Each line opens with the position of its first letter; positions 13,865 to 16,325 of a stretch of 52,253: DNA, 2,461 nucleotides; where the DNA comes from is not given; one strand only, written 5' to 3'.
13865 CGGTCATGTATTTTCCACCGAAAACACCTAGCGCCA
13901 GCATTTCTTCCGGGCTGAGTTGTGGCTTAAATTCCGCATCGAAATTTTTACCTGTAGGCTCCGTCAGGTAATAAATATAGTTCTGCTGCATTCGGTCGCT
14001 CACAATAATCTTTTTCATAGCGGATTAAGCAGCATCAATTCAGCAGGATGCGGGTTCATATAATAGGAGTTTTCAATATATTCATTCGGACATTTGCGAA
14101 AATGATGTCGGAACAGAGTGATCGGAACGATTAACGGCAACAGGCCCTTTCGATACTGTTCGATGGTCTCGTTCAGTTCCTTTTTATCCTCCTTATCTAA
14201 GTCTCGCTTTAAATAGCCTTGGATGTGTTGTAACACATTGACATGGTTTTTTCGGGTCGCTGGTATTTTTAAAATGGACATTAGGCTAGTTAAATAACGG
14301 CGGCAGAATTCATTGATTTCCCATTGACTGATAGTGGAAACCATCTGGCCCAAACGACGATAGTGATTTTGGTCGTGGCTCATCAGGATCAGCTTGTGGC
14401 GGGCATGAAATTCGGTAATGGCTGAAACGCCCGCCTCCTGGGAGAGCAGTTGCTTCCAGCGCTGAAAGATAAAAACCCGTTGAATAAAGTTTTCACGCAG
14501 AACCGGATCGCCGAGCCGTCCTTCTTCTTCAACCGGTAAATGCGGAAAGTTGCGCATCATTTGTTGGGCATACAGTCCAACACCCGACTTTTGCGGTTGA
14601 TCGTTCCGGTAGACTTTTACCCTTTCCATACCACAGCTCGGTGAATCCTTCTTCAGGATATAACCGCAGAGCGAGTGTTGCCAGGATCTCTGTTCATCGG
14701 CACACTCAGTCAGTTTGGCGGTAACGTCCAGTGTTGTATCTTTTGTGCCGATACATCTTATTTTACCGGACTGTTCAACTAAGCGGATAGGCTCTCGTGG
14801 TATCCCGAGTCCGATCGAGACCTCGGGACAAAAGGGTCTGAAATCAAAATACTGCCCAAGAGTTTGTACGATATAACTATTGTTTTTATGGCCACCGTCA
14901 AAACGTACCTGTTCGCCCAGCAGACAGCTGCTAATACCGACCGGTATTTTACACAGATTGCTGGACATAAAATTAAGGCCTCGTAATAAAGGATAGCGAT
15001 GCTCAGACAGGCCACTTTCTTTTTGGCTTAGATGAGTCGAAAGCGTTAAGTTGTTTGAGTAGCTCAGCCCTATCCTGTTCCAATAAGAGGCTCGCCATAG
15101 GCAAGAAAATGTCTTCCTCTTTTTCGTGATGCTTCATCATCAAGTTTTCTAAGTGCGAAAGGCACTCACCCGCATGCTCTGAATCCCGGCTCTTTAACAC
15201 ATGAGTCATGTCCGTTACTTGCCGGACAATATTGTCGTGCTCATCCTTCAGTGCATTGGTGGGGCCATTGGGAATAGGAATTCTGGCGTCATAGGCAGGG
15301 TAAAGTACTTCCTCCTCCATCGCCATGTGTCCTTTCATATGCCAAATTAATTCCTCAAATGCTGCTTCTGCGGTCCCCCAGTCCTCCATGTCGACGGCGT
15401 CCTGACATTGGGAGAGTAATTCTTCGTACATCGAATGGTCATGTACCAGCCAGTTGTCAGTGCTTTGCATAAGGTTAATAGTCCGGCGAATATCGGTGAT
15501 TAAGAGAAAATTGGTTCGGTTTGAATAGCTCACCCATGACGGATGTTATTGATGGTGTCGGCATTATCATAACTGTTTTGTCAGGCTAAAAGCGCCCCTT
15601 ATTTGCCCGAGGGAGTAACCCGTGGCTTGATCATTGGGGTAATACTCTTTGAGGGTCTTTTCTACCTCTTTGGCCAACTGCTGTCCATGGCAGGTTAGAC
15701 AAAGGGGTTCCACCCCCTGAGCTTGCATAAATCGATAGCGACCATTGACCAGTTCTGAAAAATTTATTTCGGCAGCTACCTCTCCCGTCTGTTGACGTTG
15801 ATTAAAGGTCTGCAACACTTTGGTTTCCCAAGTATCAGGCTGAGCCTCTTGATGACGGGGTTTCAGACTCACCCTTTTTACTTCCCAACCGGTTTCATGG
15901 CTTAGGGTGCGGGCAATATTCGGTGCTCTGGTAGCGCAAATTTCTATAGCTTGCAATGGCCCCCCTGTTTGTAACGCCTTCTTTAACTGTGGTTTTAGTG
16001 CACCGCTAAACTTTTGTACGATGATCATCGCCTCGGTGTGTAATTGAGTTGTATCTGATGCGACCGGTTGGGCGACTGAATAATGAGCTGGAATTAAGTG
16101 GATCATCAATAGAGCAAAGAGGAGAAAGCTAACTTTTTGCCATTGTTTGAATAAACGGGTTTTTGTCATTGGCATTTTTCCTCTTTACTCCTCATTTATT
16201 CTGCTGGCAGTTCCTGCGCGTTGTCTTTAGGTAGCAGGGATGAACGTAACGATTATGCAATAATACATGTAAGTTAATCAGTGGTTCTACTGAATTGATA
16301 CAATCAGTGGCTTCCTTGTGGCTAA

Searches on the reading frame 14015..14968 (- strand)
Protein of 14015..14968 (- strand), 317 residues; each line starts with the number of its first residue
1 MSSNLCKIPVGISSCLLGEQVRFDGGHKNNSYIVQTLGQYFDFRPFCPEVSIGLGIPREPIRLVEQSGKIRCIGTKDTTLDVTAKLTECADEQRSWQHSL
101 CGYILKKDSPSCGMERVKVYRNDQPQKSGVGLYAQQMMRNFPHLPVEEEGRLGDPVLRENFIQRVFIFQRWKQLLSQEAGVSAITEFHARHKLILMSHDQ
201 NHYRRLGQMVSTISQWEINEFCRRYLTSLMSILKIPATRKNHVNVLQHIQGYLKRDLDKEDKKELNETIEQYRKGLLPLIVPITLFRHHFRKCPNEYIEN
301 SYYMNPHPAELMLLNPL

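Call 3: search_protein_families(library=pfam, proteins=[window:14015-14968:-], max_evalue=0.01)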
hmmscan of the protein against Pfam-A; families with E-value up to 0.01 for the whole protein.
window:14015-14968:- (317 aa): 2 families
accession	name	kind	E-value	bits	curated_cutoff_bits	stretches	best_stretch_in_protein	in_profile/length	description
PF08349.16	DUF1722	-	6.4e-44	149.4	22.5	1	192-308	1-117/117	Protein of unknown function (DUF1722)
PF04463.17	2-thiour_desulf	-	2.1e-39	135.2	34.7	1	10-149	1-141/141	2-thiouracil desulfurase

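Call 4: search_protein_families(library=ncbifam, proteins=[window:14015-14968:-], max_evalue=0.01)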
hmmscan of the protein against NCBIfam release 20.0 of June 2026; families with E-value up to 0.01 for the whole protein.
window:14015-14968:- (317 aa): 1 family
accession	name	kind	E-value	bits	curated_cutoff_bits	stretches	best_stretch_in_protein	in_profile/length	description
NF007549.0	PRK10167.1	equivalog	6.5e-31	107.3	237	1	162-309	11-159/169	hypothetical protein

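Call 55: find_related_loci(query=window:14015-14968:-, collection=genome_contigs, flank=9000)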
Query window:14015-14968:- (317 aa) in genome_contigs; peptide patterns used: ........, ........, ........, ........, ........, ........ (x = any residue, [..] = any of these).
49 stretches matched a pattern; 36 encode a relative of the query (tblastn E <= 1e-3); 36 distinct loci.
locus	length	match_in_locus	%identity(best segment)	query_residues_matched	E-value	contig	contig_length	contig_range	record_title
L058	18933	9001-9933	75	7-317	6e-166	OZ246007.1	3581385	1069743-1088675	MAG: Pseudomonadales bacterium isolate 94039bb7-1eda-460a-b440-fb7dcd950fed genome assembly, chromosome: 1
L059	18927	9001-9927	74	7-309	3e-161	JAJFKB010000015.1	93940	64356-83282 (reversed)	MAG: Gammaproteobacteria bacterium isolate OFTM196 OFTM196_14, whole genome shotgun sequence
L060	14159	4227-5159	71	7-317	1e-152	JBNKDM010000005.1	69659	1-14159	MAG: Sedimenticolaceae bacterium isolate F1.bin.37.strict NODE_5_length_69659_cov_58.568452, whole genome shotgun sequen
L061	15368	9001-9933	70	7-317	1e-149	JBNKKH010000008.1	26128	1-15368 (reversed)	MAG: Sedimenticolaceae bacterium isolate H1H2.bin.44.orig k141_803424, whole genome shotgun sequence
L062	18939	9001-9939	66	5-317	4e-145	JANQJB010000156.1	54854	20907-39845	MAG: Marinagarivorans sp. isolate PL25a_bin.100 k99_1417062, whole genome shotgun sequence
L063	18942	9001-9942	67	4-317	7e-144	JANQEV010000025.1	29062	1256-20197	MAG: Chromatiales bacterium isolate PL23a_bin.5 k99_3651123, whole genome shotgun sequence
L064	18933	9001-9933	66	7-317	2e-142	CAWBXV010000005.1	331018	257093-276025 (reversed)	MAG: uncultured Gammaproteobacteria bacterium isolate MFD09779.bin.1.73 genome assembly, contig: contig_3169, whole geno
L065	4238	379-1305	64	7-315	1e-144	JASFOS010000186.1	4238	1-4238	MAG: Thioalkalispiraceae bacterium isolate D0819M12metaG_Bin_163 D0819M12metaG_FD_scaffold_5175_c1, whole genome shotgun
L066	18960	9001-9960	64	1-317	2e-139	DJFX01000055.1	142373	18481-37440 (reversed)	MAG TPA_asm: Halothiobacillaceae bacterium UBA5861 UBA5861_contig_589, whole genome shotgun sequence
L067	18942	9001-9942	63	6-317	1e-137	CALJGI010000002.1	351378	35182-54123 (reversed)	MAG: uncultured Halieaceae bacterium isolate S2_Bin_METABAT__101_1 genome assembly, contig: c_000001183627, whole genome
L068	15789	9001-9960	64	1-317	3e-137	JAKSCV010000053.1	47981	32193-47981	MAG: Gammaproteobacteria bacterium isolate MAG.318 k141_1453208, whole genome shotgun sequence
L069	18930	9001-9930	64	7-315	4e-136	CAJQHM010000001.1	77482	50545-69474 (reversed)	MAG: uncultured Pseudomonadales bacterium isolate 0.2_20180403_Bin_27_1 genome assembly, contig: c_000000000143, whole g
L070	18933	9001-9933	63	6-315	2e-136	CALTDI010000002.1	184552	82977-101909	MAG: uncultured Pseudomonadales bacterium isolate PACB-20200414-m62 genome assembly, contig: contig_17155, whole genome 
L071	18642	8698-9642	61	1-317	3e-135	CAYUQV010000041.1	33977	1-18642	MAG TPA_asm: uncultured Methylocucumis sp. isolate SRP272421_co2_532 genome assembly, contig: NODE_2717_length_33977_cov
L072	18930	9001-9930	64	7-315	1e-134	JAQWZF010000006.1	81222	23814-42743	MAG: Gammaproteobacteria bacterium isolate cluster3_bin.76 k119_13485, whole genome shotgun sequence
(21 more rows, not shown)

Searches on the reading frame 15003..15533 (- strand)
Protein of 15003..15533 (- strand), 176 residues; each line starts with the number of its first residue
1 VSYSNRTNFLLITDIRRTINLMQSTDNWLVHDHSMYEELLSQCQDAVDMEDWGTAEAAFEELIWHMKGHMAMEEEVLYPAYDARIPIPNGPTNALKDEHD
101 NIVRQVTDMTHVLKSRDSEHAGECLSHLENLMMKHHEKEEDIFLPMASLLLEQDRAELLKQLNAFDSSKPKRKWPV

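Call 3: search_protein_families(library=pfam, proteins=[window:15003-15533:-], max_evalue=0.01)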
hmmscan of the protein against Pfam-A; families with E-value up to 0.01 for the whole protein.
window:15003-15533:- (176 aa): 2 families
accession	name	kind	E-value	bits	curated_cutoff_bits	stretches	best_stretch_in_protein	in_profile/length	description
PF01814.28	Hemerythrin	-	1.5e-18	67.9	25.3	1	27-147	4-127/127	Hemerythrin HHE cation binding domain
PF14276.11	DUF4363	-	0.0036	17.7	27.5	0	28-63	6-41/107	Domain of unknown function (DUF4363)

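Call 4: search_protein_families(library=ncbifam, proteins=[window:15003-15533:-], max_evalue=0.01)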
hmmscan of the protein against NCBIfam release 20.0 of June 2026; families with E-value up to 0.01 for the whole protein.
window:15003-15533:- (176 aa): 4 families
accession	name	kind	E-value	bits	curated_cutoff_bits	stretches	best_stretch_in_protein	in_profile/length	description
NF053874.1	persist_PA2171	equivalog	2.2e-07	30.8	190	1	28-161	6-138/157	PA2171 family ribosome-binding persister protein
TIGR03652.1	FeS_repair_RIC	equivalog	0.00023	21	204.7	1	56-112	112-173/216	iron-sulfur cluster repair di-iron protein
NF033749.1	bact_hemeryth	subfamily_domain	0.00044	20.4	84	1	94-144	14-66/129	bacteriohemerythrin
NF008221.0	PRK10992.1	equivalog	0.0022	17.5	254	0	59-112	119-173/220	iron-sulfur cluster repair protein YtfE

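Call 25: search_solved_structures(query=window:15003-15533:-, max_evalue=1, show_alignments=2)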
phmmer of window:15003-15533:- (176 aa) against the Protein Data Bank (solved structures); distinct sequences matched with E-value up to 1: 6.
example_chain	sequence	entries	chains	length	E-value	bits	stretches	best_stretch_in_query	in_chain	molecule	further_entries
3whn_A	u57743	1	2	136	0.065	16.6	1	95-146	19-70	Hemerythrin-like domain protein DcrH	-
3waq_A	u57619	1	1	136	0.28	14.5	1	95-146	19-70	Hemerythrin-like domain protein DcrH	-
2awc_A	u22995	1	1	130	0.34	14.3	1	95-146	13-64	hemerythrin-like domain protein DcrH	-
2avk_A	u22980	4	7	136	0.37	14.1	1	95-147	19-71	hemerythrin-like domain protein DcrH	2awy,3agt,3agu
7bhc_A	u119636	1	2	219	0.59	13.5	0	66-103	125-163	Iron-sulfur cluster repair protein YtfE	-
7w5z_S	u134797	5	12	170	0.86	12.9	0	85-166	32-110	Cytochrome c oxidase subunit TT19 | Complex III subunit VII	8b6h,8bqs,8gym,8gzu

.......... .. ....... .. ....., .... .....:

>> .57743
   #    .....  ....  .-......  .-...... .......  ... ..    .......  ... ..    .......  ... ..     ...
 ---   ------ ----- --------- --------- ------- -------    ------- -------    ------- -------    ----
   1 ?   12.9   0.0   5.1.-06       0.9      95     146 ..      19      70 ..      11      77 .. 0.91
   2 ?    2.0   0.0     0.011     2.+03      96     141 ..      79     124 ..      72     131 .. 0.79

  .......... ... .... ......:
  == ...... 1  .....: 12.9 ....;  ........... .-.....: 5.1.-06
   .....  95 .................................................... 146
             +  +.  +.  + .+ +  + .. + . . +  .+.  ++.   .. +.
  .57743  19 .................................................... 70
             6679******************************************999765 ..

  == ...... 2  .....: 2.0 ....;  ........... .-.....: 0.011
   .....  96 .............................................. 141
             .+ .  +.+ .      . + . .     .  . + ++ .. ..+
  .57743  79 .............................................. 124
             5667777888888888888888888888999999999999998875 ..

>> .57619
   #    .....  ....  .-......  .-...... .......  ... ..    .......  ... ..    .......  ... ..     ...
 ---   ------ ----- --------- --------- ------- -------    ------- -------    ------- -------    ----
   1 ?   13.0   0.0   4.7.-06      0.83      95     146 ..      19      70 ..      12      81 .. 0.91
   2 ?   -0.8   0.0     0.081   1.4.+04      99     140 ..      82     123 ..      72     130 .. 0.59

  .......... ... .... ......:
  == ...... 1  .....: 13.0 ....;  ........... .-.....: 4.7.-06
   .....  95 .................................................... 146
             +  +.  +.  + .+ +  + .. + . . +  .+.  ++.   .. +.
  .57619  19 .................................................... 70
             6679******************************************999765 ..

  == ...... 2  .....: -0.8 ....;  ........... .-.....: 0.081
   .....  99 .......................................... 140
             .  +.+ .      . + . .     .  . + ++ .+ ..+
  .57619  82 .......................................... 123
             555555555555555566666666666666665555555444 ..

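Call 83: search_protein_families(library=padloc, proteins=[window:15003-15533:-], max_evalue=0.01)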
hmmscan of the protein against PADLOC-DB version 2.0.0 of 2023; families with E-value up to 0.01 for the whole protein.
window:15003-15533:- (176 aa): 0 families

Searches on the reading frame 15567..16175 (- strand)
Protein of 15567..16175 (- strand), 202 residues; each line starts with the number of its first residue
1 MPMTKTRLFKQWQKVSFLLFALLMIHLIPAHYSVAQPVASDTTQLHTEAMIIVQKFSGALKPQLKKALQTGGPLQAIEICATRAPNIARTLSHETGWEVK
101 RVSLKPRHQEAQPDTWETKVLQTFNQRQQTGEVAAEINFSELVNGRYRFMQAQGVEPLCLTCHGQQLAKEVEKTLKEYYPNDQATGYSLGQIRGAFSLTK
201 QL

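Call 3: search_protein_families(library=pfam, proteins=[window:15567-16175:-], max_evalue=0.01)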
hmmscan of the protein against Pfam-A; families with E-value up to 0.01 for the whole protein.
window:15567-16175:- (202 aa): 1 family
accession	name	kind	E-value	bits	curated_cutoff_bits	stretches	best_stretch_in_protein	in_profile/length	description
PF11845.13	Tll0287-like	-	4.1e-25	89.3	24.1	1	44-198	7-141/144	Tll0287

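Call 4: search_protein_families(library=ncbifam, proteins=[window:15567-16175:-], max_evalue=0.01)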
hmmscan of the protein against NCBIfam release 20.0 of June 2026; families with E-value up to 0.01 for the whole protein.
window:15567-16175:- (202 aa): 0 families

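Call 13: find_related_loci(query=window:15567-16175:-, collection=genome_contigs, flank=8000)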
Query window:15567-16175:- (202 aa) in genome_contigs; peptide patterns used: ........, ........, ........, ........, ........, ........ (x = any residue, [..] = any of these).
56 stretches matched a pattern; 3 encode a relative of the query (tblastn E <= 1e-3); 3 distinct loci.
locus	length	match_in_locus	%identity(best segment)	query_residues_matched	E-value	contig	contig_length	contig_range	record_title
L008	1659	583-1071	60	41-202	7e-68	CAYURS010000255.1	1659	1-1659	MAG TPA_asm: uncultured Thiotrichales bacterium isolate binchicken_co24_90 genome assembly, contig: NODE_42974_length_16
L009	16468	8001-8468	58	48-202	2e-60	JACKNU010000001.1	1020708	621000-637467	MAG: Pseudomonadales bacterium isolate HK-STAS-PROT-152 HK-STAS-PROT-152_1, whole genome shotgun sequence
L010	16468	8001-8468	58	48-202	4e-60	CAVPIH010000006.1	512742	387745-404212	MAG: uncultured Gammaproteobacteria bacterium isolate MFD09964.bin.2.189 genome assembly, contig: contig_29791, whole ge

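Call 24: search_solved_structures(query=window:15567-16175:-, max_evalue=1, show_alignments=2)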
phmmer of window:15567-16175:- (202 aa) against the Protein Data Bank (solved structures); distinct sequences matched with E-value up to 1: 1.
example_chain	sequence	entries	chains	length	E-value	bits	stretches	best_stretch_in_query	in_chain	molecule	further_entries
5b82_A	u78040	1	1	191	8.4e-09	38.7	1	79-199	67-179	Tll0287 protein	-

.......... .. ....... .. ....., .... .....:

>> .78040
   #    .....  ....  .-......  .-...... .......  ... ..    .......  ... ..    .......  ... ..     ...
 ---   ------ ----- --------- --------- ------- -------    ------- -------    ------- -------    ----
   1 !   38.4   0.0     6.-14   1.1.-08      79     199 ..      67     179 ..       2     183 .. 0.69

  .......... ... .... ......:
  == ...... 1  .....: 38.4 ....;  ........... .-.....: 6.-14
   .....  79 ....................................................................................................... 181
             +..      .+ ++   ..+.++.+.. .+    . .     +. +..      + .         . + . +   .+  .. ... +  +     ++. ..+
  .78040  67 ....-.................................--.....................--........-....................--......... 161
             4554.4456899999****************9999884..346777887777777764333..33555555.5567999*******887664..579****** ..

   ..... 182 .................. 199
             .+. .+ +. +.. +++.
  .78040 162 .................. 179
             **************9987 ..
